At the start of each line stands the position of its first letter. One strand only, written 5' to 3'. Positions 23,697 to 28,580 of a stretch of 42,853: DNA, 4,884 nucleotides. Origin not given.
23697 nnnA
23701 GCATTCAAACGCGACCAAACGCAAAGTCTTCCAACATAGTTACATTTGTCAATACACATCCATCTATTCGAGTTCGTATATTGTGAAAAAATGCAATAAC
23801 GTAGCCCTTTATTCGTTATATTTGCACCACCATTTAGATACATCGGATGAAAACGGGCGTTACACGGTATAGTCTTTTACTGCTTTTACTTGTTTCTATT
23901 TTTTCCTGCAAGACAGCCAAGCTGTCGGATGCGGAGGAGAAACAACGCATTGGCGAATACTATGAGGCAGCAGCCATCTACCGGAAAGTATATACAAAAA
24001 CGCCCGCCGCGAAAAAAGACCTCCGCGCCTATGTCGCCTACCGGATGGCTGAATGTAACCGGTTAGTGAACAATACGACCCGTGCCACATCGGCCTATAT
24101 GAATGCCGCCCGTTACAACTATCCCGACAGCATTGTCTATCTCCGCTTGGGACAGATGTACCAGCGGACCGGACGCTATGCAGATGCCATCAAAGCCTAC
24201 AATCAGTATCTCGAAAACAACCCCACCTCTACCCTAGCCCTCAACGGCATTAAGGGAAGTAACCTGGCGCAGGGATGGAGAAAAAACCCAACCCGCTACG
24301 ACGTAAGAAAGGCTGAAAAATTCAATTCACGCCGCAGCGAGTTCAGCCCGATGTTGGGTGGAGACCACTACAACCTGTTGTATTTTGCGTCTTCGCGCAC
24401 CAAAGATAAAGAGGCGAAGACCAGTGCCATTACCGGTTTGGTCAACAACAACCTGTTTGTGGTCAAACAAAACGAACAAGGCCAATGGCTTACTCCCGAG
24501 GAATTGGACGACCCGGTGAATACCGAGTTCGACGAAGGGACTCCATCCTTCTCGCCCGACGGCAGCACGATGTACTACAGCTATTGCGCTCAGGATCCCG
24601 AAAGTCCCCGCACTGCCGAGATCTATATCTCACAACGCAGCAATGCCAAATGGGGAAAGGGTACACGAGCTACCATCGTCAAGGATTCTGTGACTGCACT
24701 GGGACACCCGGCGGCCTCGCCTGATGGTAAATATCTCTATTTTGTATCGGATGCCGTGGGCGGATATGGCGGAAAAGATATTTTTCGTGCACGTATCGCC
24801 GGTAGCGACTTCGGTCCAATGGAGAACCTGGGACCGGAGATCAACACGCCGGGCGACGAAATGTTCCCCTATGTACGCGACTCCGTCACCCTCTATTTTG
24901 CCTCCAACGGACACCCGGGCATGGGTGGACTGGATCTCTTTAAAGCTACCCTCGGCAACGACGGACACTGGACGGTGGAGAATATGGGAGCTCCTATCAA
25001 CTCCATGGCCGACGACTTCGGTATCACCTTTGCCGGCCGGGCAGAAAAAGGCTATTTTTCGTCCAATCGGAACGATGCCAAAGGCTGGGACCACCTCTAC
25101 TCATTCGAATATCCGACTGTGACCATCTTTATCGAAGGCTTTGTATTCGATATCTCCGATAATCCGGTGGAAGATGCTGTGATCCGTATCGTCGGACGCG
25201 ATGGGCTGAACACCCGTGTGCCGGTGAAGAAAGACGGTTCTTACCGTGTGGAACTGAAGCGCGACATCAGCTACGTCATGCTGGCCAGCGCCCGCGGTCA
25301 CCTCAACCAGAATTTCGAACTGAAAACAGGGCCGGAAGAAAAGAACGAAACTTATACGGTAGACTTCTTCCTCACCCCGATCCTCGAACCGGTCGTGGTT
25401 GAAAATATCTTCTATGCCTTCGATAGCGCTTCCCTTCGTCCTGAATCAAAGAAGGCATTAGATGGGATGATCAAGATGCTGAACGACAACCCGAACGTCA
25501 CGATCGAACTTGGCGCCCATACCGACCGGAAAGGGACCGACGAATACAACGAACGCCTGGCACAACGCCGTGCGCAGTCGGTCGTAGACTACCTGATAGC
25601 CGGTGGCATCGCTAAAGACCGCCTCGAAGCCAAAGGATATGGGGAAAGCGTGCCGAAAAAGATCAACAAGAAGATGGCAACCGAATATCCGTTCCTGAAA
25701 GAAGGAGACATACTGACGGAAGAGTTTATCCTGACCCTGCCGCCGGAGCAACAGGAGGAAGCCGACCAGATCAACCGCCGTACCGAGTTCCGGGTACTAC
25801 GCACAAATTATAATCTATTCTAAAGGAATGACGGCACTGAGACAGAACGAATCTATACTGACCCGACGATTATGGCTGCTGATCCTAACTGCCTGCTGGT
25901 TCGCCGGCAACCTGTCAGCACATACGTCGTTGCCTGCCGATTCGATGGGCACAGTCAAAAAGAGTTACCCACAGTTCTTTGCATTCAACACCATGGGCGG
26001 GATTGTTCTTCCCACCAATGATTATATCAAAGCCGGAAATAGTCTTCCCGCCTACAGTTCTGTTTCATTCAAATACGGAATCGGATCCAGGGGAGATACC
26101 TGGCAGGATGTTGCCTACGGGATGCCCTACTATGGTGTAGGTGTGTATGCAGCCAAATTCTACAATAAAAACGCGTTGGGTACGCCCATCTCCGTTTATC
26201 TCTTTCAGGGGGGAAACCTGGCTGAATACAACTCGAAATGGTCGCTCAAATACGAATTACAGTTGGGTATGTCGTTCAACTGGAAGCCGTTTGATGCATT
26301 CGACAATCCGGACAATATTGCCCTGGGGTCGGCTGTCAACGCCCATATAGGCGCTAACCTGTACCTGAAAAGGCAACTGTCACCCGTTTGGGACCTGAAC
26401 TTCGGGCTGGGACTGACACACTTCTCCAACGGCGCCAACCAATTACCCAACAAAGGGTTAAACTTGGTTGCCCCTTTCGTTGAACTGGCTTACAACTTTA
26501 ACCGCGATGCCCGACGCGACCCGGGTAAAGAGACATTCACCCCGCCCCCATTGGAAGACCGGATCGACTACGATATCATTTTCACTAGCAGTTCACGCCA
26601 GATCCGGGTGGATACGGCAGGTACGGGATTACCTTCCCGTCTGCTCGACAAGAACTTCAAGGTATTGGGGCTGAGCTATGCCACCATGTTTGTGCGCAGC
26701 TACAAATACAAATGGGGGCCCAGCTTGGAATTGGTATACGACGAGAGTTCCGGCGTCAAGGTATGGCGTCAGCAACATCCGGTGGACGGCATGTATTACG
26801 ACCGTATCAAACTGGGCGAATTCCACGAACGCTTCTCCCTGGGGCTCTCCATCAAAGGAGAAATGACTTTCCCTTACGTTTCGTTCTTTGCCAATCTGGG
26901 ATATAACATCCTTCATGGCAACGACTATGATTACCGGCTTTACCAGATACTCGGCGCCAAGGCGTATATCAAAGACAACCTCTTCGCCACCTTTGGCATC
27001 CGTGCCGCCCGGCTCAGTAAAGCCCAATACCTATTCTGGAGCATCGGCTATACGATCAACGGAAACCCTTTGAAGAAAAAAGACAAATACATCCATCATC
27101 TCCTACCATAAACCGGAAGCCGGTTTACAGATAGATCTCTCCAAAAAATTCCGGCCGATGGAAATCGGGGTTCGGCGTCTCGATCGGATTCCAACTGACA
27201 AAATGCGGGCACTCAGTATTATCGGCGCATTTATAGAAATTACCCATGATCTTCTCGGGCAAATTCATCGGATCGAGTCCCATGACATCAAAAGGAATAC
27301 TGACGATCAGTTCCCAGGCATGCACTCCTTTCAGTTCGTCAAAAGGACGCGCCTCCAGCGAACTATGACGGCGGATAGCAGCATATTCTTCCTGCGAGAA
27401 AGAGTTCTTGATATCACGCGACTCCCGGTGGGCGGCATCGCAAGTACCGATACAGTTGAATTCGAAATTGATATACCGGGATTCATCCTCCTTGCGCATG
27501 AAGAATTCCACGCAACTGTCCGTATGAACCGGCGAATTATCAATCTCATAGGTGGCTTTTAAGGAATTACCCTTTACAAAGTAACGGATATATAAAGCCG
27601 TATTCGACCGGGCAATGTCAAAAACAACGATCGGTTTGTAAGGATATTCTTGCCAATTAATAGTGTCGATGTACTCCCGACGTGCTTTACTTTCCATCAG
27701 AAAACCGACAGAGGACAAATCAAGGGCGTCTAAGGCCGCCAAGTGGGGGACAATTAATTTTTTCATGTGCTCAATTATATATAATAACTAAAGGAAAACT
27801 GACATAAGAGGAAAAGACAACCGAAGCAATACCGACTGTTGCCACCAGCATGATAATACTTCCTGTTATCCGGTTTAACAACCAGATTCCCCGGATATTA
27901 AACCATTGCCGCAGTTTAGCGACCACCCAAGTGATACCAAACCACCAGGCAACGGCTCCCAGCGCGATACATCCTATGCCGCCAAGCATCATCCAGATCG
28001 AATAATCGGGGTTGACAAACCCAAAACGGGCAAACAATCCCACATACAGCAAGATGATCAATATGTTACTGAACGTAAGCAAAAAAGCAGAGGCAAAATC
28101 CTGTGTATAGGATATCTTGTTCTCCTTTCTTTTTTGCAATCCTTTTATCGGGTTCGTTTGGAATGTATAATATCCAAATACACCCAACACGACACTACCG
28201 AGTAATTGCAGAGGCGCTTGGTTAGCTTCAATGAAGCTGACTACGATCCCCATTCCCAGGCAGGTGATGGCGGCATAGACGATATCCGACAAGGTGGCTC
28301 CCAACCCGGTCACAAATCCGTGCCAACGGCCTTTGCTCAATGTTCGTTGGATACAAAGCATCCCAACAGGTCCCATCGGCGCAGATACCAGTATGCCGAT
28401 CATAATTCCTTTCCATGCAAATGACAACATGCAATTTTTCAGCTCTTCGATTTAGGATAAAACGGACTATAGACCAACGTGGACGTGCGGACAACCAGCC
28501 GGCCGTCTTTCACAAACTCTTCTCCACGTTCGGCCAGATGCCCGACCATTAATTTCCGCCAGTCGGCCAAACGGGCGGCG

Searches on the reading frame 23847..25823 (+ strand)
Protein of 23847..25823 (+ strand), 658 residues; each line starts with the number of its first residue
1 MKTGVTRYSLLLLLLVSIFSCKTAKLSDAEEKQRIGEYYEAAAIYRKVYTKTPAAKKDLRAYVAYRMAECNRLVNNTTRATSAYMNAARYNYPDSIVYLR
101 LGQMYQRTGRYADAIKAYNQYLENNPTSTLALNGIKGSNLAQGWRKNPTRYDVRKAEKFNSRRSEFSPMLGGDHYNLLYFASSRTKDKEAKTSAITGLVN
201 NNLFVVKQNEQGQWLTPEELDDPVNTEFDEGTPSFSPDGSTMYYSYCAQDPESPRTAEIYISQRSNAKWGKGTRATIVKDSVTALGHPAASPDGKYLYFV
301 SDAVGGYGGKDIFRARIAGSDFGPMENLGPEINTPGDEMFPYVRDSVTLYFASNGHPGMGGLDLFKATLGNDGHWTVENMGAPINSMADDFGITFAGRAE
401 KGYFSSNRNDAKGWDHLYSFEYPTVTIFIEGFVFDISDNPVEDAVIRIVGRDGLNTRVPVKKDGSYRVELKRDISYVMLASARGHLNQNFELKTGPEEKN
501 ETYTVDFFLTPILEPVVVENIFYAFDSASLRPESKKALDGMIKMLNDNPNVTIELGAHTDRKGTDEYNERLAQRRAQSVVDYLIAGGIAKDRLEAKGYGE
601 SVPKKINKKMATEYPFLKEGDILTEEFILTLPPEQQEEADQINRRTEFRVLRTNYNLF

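Call 28: search_protein_families(library=pfam, proteins=[window:23847-25823:+], max_evalue=0.0001)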
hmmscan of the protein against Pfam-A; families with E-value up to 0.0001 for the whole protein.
window:23847-25823:+ (658 aa): 8 families
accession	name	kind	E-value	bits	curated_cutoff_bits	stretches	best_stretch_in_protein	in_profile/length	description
PF00691.25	OmpA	-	3.1e-19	69.6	27.2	1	522-608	1-89/98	OmpA family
PF07676.18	PD40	-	2.3e-16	59.7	20.9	1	223-245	4-26/38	WD40-like Beta Propeller Repeat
PF13428.12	TPR_14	-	3.6e-07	30.6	23.5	0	98-132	4-38/44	Tetratricopeptide repeat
PF13432.12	TPR_16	-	1.3e-06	29.2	32.7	1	75-128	11-64/65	Tetratricopeptide repeat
PF13174.12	TPR_6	-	2.1e-06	28.4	26.3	0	98-128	3-33/33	Tetratricopeptide repeat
PF00515.34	TPR_1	-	2.8e-06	27.3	27.8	1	97-127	3-33/34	Tetratricopeptide repeat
PF07719.23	TPR_2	-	4.8e-06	26.7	27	1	97-127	3-33/34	Tetratricopeptide repeat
PF13620.12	CarboxypepD_reg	-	1.9e-05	25.4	32.3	1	429-500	2-74/82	Carboxypeptidase regulatory-like domain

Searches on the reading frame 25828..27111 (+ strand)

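Call 28: search_protein_families(library=pfam, proteins=[window:25828-27111:+], max_evalue=0.0001)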
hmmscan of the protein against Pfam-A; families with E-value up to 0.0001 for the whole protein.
window:25828-27111:+ (427 aa): 1 family
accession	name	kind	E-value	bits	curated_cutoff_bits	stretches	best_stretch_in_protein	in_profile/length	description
PF09411.16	PagL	-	6.5e-06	26.7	23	1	83-215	3-130/136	Lipid A 3-O-deacylase (PagL)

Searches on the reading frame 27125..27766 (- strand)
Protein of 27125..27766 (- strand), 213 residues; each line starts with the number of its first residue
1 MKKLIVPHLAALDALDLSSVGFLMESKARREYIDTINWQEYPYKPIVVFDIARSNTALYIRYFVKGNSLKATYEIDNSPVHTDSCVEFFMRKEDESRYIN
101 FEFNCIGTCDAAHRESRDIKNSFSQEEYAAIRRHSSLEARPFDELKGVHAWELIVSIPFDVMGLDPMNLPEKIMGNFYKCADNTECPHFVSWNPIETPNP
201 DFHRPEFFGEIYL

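Call 28: search_protein_families(library=pfam, proteins=[window:27125-27766:-], max_evalue=0.0001)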
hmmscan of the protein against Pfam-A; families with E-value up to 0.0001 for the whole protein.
window:27125-27766:- (213 aa): 1 family
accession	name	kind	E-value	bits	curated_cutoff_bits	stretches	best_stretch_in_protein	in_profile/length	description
PF16011.10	CBM9_2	-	3.3e-57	193.9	25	1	23-212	7-198/199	Carbohydrate-binding family 9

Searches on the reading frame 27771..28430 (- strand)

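Call 28: search_protein_families(library=pfam, proteins=[window:27771-28430:-], max_evalue=0.0001)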
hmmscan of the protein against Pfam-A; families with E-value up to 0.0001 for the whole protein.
window:27771-28430:- (219 aa): 1 family
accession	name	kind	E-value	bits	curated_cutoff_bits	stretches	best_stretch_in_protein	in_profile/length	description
PF01810.24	LysE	-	2.2e-20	73.4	25.6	1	14-198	2-187/193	LysE type translocator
